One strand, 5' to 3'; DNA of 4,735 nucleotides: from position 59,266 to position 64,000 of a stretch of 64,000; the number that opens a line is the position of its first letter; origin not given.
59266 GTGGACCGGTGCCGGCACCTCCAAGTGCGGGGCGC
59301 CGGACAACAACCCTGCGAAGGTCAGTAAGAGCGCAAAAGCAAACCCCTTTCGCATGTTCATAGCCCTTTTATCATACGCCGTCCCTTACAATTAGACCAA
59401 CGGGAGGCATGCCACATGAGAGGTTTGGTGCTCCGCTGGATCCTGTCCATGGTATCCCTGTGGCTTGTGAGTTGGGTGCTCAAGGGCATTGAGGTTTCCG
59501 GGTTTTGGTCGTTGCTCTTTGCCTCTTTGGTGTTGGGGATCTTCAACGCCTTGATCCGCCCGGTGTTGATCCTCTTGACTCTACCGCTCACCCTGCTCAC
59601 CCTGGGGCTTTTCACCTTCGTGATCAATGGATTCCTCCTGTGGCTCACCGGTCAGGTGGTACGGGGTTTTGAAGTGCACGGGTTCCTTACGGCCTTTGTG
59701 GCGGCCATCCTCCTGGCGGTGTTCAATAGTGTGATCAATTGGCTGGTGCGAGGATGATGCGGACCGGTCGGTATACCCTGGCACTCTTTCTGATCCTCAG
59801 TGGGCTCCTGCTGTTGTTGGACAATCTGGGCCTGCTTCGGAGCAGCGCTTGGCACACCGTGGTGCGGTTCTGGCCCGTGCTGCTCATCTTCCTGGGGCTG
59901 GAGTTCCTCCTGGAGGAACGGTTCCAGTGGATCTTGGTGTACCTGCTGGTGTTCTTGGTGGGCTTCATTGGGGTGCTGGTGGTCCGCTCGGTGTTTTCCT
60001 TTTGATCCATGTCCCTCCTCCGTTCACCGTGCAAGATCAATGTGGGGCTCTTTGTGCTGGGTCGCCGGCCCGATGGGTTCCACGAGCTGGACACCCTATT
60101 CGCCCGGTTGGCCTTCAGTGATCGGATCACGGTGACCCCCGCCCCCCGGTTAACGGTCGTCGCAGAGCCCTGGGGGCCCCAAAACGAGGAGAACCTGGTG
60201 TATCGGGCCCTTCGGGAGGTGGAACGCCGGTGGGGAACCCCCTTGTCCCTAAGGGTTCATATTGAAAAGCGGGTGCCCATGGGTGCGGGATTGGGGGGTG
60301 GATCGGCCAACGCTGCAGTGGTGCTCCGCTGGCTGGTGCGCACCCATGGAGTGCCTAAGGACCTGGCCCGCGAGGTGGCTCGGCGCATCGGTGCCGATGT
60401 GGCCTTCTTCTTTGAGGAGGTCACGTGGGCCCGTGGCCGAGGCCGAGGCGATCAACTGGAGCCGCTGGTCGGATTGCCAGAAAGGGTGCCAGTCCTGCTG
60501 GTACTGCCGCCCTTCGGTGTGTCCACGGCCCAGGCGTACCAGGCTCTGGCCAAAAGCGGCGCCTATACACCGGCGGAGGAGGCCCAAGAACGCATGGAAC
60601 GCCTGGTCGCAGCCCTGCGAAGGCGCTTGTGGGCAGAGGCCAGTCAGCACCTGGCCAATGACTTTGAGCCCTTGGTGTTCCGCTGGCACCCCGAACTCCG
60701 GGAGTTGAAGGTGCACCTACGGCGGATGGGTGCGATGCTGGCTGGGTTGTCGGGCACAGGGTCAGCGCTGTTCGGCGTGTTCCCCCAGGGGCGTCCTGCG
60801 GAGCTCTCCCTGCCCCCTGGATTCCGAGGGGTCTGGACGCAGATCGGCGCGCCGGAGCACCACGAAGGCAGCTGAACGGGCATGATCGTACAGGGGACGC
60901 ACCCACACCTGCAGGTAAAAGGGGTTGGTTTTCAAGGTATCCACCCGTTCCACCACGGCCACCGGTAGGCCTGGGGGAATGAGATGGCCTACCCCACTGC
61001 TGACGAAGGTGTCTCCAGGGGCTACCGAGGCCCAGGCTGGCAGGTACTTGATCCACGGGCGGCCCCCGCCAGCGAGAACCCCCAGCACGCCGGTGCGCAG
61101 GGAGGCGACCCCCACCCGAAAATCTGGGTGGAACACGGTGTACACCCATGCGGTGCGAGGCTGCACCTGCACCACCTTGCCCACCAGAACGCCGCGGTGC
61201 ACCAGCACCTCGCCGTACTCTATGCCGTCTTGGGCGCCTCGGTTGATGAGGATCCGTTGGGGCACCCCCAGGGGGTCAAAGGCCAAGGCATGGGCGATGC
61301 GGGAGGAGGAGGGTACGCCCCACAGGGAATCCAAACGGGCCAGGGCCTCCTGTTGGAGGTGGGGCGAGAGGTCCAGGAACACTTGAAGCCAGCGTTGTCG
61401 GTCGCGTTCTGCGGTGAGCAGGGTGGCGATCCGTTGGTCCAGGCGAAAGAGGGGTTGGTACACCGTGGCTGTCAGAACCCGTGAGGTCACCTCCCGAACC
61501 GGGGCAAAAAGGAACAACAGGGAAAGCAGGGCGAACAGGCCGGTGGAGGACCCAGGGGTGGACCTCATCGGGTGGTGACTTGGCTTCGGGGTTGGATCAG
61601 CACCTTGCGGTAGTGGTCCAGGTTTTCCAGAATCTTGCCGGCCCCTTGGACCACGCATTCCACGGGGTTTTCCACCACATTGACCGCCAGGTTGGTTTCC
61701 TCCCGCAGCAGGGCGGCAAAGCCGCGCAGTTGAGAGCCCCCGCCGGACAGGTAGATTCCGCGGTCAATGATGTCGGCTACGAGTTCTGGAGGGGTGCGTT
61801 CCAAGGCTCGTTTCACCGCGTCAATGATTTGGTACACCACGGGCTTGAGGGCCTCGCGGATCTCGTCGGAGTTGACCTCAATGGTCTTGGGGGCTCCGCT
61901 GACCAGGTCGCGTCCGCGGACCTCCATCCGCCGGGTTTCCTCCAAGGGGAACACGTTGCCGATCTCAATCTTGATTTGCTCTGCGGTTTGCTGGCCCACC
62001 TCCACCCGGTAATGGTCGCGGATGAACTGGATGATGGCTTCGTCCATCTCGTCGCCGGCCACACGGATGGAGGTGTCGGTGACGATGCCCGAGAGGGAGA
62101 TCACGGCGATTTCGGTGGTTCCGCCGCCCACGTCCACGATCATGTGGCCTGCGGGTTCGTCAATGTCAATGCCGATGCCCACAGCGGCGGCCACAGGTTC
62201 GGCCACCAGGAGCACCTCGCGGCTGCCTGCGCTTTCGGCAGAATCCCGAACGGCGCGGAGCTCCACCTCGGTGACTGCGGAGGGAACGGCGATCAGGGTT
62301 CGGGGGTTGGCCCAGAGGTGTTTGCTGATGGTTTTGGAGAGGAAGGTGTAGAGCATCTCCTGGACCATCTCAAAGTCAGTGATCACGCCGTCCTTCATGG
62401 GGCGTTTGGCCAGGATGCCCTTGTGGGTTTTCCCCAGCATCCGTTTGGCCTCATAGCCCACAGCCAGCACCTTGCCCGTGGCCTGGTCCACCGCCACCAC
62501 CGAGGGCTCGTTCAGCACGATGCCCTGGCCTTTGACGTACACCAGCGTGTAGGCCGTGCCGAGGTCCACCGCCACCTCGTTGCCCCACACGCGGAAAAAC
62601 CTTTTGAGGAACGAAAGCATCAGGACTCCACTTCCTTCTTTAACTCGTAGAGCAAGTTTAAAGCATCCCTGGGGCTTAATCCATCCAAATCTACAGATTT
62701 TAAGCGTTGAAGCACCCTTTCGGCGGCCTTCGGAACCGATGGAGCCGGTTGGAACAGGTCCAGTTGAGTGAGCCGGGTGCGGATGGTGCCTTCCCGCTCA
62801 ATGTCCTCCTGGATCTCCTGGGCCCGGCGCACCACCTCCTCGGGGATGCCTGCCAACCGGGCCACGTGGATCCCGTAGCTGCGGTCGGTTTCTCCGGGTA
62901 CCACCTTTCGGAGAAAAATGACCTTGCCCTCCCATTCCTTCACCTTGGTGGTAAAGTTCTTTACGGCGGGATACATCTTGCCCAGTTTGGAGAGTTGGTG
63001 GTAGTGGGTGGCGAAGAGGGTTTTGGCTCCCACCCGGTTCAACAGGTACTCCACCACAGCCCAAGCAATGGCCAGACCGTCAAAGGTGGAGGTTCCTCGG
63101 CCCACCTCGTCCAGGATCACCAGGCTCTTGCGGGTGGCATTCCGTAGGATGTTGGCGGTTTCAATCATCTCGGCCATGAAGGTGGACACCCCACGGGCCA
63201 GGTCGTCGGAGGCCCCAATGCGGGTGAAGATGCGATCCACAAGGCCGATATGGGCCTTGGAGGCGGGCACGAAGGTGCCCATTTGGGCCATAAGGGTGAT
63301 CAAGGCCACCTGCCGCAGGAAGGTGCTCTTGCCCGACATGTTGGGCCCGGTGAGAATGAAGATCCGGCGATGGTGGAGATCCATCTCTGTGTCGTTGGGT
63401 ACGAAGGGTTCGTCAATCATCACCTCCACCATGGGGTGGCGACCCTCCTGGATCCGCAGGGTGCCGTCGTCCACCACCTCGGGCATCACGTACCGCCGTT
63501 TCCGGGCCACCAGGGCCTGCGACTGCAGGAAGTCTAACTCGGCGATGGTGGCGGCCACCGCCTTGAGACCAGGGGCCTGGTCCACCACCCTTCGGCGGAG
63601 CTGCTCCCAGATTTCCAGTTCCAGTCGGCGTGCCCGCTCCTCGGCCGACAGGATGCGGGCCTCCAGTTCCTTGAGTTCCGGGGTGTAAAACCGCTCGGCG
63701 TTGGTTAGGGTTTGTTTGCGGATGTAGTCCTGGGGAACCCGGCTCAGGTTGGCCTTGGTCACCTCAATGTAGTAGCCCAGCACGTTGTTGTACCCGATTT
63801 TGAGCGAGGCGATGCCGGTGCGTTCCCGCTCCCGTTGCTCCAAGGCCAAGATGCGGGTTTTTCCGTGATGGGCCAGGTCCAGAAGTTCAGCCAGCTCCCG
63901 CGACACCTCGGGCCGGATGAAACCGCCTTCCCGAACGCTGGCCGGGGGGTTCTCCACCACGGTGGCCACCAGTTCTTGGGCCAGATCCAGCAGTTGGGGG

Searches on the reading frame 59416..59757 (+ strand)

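Call 50: search_protein_families(library=pfam, proteins=[window:59416-59757:+], max_evalue=0.001)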
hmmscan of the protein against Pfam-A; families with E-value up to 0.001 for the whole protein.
window:59416-59757:+ (113 aa): 1 family
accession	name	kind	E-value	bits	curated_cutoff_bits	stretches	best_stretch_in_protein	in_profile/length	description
PF04020.18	Phage_holin_4_2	-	3.7e-35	121.1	28.8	1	3-106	2-105/105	Mycobacterial 4 TMS phage holin, superfamily IV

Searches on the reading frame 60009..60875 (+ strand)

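Call 50: search_protein_families(library=pfam, proteins=[window:60009-60875:+], max_evalue=0.001)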
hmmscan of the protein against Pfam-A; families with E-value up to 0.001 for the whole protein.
window:60009-60875:+ (288 aa): 2 families
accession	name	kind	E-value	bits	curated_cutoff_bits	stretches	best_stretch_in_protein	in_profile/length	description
PF00288.32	GHMP_kinases_N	-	2.6e-13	50.4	22.3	1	62-134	1-83/87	GHMP kinases N terminal domain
PF08544.19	GHMP_kinases_C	-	5.5e-08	33.5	21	1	200-264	2-73/85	GHMP kinases C terminal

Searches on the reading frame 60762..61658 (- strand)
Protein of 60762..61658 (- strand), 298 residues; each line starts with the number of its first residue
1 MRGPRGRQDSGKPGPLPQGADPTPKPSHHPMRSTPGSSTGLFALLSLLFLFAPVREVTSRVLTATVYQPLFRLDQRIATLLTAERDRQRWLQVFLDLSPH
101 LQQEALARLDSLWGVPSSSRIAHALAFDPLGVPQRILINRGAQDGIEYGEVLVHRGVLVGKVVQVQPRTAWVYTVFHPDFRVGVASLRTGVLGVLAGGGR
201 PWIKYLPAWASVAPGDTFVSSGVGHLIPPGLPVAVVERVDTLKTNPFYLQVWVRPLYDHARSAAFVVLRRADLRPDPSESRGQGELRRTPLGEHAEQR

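Call 50: search_protein_families(library=pfam, proteins=[window:60762-61658:-], max_evalue=0.001)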
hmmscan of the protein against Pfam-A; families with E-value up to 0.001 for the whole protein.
window:60762-61658:- (298 aa): 1 family
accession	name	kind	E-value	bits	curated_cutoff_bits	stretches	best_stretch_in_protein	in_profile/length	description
PF04085.20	MreC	-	2.9e-26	92.4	28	1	133-267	10-145/147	Rod shape-determining protein MreC, barrel core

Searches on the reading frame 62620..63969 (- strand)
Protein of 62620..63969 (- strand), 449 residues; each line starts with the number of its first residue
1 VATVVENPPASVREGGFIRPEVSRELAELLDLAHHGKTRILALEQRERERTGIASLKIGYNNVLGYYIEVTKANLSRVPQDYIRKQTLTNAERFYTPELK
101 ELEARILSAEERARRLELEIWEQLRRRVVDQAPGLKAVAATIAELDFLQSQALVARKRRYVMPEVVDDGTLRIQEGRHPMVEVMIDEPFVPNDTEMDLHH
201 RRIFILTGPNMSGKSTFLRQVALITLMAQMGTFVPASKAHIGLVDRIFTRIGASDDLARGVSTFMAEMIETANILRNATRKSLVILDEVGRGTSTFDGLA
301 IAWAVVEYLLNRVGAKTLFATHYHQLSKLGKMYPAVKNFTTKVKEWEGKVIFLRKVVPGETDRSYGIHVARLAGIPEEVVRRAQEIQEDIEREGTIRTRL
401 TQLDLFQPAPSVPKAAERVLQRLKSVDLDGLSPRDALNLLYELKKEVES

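Call 50: search_protein_families(library=pfam, proteins=[window:62620-63969:-], max_evalue=0.001)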
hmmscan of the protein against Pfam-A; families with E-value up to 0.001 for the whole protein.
window:62620-63969:- (449 aa): 3 families
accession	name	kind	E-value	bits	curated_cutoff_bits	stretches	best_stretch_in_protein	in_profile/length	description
PF00488.27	MutS_V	-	3.4e-87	291.8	30.2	1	205-390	2-187/188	MutS domain V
PF05190.23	MutS_IV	-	2.8e-30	104.9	22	1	22-112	2-92/92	MutS family domain IV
PF05192.23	MutS_III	-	5.2e-07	30.6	34.1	1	3-152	137-194/194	MutS domain III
